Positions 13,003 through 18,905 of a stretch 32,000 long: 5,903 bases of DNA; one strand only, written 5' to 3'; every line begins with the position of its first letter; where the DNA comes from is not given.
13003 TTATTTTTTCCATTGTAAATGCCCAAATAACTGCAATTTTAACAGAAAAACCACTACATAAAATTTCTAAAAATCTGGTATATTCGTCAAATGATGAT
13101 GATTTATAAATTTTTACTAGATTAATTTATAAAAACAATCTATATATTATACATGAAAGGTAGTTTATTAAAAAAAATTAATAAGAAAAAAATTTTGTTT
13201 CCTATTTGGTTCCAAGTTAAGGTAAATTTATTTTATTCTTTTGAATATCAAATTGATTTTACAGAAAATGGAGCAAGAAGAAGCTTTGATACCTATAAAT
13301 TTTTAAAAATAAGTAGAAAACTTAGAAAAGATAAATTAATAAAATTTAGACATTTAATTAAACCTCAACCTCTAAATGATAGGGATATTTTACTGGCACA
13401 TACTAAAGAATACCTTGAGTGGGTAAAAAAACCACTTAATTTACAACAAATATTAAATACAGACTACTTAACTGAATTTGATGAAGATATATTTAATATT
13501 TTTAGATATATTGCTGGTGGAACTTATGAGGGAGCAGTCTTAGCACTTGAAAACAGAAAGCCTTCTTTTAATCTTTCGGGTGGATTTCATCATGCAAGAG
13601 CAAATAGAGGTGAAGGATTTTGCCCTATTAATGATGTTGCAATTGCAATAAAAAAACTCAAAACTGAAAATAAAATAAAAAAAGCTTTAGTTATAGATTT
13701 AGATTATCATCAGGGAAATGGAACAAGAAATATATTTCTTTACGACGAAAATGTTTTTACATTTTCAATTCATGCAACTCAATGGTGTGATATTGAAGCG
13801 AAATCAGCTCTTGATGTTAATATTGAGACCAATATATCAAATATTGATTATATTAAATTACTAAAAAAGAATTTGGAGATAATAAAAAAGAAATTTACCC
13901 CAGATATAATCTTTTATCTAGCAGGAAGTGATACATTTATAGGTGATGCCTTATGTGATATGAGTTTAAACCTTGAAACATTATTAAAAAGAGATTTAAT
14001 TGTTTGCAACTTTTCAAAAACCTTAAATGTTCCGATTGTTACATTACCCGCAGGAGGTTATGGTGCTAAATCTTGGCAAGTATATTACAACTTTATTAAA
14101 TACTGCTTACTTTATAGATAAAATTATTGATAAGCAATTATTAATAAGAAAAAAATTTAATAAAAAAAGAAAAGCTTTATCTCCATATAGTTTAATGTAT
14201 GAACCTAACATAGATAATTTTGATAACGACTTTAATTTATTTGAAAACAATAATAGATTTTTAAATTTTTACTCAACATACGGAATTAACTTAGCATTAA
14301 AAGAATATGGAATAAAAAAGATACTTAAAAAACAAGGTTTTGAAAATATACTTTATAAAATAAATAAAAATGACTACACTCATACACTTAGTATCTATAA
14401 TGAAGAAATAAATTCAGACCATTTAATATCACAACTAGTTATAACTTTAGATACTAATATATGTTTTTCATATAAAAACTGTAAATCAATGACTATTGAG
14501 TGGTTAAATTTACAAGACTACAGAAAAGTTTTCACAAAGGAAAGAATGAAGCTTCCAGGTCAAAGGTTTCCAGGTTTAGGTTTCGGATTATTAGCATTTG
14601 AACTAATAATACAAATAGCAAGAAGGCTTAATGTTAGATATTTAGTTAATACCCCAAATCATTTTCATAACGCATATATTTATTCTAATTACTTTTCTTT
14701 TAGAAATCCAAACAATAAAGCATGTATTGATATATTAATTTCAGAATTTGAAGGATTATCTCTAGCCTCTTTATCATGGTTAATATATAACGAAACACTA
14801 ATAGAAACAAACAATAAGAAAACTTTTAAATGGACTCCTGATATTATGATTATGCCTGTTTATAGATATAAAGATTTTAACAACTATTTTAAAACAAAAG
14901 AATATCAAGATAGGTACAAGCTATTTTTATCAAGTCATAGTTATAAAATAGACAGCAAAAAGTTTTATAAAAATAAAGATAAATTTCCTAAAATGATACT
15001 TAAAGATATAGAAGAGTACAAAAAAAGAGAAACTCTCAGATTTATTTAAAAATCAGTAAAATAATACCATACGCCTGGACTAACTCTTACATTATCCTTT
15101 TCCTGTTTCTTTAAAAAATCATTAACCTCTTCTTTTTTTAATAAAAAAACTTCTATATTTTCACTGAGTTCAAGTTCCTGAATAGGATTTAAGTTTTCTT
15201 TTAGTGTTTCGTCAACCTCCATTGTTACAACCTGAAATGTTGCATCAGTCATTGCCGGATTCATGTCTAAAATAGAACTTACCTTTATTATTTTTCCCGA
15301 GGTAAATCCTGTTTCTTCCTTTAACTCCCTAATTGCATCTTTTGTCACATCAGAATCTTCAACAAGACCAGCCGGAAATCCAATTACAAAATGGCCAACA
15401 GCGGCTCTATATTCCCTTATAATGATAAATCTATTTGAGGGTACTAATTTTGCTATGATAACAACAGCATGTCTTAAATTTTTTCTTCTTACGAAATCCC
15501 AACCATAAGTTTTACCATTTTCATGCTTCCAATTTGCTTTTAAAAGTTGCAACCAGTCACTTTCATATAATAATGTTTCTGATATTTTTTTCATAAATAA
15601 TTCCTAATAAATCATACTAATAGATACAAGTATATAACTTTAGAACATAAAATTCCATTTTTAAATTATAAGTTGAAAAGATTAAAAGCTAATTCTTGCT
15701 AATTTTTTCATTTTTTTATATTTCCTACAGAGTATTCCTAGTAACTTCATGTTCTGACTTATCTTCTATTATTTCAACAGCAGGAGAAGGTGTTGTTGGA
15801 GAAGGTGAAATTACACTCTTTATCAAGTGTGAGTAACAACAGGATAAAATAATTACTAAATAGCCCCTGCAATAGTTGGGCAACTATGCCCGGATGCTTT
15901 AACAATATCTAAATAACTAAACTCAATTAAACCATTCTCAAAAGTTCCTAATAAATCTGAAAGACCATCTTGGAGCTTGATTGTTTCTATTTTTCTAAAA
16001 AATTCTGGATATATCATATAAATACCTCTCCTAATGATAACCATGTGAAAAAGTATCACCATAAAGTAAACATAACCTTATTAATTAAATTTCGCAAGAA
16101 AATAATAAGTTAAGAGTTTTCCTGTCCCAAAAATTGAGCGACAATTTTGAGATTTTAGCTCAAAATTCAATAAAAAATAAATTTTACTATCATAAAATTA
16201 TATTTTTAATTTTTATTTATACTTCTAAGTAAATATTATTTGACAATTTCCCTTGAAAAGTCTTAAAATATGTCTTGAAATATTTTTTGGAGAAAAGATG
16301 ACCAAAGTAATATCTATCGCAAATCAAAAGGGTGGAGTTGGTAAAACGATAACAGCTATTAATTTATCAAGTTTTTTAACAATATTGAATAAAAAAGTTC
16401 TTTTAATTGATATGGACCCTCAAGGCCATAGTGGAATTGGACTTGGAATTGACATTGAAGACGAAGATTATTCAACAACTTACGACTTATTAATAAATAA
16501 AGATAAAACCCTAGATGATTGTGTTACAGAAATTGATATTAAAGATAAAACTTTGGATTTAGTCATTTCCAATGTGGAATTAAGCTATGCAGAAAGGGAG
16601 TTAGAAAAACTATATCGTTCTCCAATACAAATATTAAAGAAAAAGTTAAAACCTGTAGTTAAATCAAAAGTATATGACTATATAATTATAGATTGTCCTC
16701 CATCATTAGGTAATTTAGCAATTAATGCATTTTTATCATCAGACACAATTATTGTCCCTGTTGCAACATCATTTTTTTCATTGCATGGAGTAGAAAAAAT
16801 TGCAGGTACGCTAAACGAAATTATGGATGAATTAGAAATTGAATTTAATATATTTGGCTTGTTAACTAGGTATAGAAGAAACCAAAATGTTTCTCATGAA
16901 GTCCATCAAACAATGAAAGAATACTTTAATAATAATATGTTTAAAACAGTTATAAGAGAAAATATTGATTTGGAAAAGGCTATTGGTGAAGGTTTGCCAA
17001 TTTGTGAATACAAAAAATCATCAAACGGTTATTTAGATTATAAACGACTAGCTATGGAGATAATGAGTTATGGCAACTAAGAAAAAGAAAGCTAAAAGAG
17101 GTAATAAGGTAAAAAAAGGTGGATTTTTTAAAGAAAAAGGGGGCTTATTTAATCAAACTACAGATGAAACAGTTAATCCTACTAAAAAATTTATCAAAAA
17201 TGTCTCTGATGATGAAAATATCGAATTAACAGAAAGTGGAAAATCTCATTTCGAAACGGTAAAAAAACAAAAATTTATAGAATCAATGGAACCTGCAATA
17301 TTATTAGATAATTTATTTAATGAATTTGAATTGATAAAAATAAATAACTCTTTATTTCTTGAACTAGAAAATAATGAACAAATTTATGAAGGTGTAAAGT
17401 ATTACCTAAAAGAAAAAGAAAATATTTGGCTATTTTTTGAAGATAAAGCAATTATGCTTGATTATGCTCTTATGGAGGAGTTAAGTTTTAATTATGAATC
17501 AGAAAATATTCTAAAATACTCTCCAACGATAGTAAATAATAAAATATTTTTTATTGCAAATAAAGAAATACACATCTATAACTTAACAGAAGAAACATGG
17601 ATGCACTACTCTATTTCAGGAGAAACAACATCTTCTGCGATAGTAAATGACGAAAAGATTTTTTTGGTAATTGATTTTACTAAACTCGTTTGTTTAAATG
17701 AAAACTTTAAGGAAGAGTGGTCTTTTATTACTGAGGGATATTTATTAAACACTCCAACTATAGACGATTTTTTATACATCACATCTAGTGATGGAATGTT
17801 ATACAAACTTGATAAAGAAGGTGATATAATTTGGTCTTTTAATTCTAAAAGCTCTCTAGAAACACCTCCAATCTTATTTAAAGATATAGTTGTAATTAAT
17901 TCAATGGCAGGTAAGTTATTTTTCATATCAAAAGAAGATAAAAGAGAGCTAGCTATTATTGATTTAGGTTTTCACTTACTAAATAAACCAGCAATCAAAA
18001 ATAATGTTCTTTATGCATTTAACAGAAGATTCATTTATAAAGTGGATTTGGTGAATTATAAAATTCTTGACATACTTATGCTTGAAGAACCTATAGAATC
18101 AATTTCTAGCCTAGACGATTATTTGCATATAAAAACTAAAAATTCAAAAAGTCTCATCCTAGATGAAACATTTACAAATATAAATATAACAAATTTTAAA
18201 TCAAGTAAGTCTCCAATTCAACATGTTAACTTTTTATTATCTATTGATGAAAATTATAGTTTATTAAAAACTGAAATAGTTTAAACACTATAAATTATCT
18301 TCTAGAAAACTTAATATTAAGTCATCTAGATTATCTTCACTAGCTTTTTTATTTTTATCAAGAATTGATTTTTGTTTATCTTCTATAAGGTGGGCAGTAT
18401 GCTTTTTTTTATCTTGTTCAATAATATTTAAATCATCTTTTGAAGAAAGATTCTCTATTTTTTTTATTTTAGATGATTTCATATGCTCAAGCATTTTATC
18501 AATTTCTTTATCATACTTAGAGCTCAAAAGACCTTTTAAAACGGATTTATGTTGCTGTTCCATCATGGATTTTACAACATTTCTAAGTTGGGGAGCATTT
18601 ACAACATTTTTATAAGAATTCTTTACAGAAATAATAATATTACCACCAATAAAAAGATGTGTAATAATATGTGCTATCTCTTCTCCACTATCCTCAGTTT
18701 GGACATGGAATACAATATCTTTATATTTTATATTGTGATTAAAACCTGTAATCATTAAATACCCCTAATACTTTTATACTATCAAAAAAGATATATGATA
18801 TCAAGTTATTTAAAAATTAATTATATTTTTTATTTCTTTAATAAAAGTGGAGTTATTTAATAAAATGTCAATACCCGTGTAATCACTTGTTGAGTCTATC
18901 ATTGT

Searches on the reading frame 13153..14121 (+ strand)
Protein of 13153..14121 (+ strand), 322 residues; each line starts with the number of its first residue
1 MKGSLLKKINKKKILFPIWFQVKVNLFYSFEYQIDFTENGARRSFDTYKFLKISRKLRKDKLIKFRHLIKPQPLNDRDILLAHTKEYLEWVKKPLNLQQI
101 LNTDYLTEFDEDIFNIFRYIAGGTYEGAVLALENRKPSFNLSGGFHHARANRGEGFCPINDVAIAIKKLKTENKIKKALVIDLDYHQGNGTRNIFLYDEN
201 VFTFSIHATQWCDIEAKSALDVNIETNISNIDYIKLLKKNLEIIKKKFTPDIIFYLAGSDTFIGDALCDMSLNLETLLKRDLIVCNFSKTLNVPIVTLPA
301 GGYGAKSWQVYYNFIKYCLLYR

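Call 60: search_protein_families(library=pfam, proteins=[window:13153-14121:+], max_evalue=0.01)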
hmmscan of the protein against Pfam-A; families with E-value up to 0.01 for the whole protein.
window:13153-14121:+ (322 aa): 1 family
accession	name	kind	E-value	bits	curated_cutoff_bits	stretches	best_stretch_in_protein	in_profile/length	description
PF00850.24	Hist_deacetyl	-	6.6e-51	173.8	27.9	1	49-308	7-287/298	Histone deacetylase domain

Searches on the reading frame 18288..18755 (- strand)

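Call 60: search_protein_families(library=pfam, proteins=[window:18288-18755:-], max_evalue=0.01)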
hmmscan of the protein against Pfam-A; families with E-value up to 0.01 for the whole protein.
window:18288-18755:- (155 aa): 1 family
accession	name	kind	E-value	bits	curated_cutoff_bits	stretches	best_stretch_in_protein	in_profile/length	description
PF23114.1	NAD-bd_HRPKS_sdrA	-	0.0089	15.9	27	0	60-124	8-75/175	HRPKS sdrA-like, NAD(P)-binding Rossmann-fold domain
